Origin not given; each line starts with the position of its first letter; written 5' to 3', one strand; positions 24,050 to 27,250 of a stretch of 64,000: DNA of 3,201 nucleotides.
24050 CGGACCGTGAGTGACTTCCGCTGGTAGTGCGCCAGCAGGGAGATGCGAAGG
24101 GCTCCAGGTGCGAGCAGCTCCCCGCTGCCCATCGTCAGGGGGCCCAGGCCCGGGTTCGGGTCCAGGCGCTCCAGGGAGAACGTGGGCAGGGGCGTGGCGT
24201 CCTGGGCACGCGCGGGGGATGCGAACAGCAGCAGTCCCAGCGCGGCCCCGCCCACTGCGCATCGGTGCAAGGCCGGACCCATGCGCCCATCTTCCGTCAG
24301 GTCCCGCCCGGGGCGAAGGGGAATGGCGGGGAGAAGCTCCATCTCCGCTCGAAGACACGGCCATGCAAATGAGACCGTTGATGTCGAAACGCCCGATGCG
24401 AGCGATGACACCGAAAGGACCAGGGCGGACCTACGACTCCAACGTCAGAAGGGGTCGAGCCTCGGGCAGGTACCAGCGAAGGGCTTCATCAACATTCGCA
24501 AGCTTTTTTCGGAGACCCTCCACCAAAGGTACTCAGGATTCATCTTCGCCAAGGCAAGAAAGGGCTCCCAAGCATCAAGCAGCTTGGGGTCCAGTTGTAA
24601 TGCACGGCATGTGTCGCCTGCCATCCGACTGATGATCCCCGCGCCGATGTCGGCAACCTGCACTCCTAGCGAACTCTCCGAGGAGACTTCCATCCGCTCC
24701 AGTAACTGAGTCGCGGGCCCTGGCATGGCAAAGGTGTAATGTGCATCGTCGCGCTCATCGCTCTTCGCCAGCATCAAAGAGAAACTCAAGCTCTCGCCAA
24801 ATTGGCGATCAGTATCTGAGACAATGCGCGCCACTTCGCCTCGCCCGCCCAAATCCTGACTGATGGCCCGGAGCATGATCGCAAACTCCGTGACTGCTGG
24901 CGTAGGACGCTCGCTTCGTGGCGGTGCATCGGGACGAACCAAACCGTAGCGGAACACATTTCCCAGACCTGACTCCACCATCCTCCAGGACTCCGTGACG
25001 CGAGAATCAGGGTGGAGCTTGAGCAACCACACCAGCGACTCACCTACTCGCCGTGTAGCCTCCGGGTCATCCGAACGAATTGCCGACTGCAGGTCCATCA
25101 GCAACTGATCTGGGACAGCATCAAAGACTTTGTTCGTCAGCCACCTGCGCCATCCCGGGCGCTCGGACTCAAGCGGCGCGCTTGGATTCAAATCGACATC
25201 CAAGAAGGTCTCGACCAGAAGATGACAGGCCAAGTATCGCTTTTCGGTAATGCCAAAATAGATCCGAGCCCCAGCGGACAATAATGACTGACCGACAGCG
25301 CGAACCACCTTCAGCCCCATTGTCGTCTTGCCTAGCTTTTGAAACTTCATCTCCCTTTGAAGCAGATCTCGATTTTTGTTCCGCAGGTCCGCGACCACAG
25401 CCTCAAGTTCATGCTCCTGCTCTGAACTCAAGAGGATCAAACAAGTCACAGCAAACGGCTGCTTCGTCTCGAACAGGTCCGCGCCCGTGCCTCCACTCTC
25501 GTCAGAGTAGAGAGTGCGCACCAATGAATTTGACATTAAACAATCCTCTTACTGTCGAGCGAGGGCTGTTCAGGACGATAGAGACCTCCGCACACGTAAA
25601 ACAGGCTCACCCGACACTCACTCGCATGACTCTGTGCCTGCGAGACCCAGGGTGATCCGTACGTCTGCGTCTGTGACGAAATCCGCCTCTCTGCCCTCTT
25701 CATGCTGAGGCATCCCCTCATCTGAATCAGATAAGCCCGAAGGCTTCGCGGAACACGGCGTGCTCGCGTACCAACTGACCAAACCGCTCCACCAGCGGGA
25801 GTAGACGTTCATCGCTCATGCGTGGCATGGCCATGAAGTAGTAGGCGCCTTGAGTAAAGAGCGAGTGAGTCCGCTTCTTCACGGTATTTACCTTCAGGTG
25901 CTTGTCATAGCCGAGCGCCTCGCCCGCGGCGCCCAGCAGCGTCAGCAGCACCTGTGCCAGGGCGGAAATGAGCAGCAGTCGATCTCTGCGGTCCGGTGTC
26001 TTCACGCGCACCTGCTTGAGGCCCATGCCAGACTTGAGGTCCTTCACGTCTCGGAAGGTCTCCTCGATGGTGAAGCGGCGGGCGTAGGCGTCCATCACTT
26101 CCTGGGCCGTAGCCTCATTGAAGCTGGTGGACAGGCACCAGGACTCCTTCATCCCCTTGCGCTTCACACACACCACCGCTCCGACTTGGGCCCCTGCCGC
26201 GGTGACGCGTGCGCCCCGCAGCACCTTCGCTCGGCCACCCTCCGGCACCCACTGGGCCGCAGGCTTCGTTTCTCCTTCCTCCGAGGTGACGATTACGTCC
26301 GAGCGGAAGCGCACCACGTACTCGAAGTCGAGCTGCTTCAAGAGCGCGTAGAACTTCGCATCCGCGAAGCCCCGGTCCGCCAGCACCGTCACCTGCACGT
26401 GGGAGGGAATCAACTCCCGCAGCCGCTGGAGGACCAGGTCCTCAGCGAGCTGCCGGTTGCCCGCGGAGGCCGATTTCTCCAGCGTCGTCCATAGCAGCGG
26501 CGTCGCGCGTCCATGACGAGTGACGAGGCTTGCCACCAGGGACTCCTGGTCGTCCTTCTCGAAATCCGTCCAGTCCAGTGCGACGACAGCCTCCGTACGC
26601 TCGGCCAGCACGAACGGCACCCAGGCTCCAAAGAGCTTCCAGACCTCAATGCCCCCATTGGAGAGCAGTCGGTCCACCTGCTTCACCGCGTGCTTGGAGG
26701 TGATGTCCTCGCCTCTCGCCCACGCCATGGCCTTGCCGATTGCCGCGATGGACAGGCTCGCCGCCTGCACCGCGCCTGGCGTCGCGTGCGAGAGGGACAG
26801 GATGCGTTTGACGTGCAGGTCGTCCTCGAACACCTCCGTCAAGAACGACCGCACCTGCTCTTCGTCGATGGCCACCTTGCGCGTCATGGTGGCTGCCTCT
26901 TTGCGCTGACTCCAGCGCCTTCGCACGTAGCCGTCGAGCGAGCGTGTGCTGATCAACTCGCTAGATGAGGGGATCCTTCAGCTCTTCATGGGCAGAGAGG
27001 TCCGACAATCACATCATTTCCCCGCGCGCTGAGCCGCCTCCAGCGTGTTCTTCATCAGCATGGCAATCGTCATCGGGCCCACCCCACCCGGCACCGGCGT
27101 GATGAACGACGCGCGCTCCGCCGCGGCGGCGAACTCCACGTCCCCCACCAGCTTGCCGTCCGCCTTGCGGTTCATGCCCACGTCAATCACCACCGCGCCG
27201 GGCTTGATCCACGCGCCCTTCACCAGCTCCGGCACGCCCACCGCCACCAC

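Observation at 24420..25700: Low-GC islet carrying a DESG-motif gene (DUF3800-like?) between ompA-family and folD genes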

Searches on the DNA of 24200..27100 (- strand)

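Call 30: search_rna_families(source=window, start=24200, end=27100, threshold=evalue, max_evalue=10, show_alignments=3)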
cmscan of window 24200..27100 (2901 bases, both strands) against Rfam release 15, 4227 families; matches with E-value up to 10: 1.
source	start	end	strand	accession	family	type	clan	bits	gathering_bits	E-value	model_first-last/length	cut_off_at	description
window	24330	24346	-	RF01734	Fluoride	Cis-reg; riboswitch;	-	11.8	34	10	10-25/64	no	Fluoride riboswitch aptamer (crcB RNA motif)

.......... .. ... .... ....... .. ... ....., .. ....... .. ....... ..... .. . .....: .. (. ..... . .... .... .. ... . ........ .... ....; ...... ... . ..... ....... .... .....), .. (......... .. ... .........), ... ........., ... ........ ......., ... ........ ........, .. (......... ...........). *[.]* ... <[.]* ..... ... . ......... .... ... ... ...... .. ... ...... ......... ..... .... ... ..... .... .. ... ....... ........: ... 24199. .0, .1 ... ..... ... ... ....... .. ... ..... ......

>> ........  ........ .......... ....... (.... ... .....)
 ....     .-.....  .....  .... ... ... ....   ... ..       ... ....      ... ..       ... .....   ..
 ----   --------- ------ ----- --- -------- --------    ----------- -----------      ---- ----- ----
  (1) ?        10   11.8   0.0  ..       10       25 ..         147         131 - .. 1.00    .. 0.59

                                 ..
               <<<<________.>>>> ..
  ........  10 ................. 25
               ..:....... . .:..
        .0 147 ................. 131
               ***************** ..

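Call 73: search_rna_families(sources=[L001, L002, L003, L086, L088, L089, L090, L091, L092, L094, L084, L085], threshold=gathering)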
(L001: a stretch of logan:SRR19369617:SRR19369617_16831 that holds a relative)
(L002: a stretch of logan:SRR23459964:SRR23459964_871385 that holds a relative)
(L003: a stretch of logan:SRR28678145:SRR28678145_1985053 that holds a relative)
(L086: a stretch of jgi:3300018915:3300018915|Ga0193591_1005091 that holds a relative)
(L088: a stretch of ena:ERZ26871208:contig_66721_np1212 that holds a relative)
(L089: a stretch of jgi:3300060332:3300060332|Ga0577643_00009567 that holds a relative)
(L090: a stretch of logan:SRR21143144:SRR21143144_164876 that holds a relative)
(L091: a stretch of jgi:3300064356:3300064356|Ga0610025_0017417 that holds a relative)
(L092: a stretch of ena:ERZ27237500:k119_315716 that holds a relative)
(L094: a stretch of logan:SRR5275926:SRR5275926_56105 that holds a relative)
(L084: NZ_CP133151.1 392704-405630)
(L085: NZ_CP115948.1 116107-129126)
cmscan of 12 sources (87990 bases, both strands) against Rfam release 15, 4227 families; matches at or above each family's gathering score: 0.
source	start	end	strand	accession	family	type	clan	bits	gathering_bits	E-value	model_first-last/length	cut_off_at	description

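Call 106: search_dna_similar(query=window:25704-26982:+, collection=plasmids, mode=near, max_rows=8)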
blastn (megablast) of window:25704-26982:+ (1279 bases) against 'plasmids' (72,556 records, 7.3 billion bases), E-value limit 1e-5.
No match.
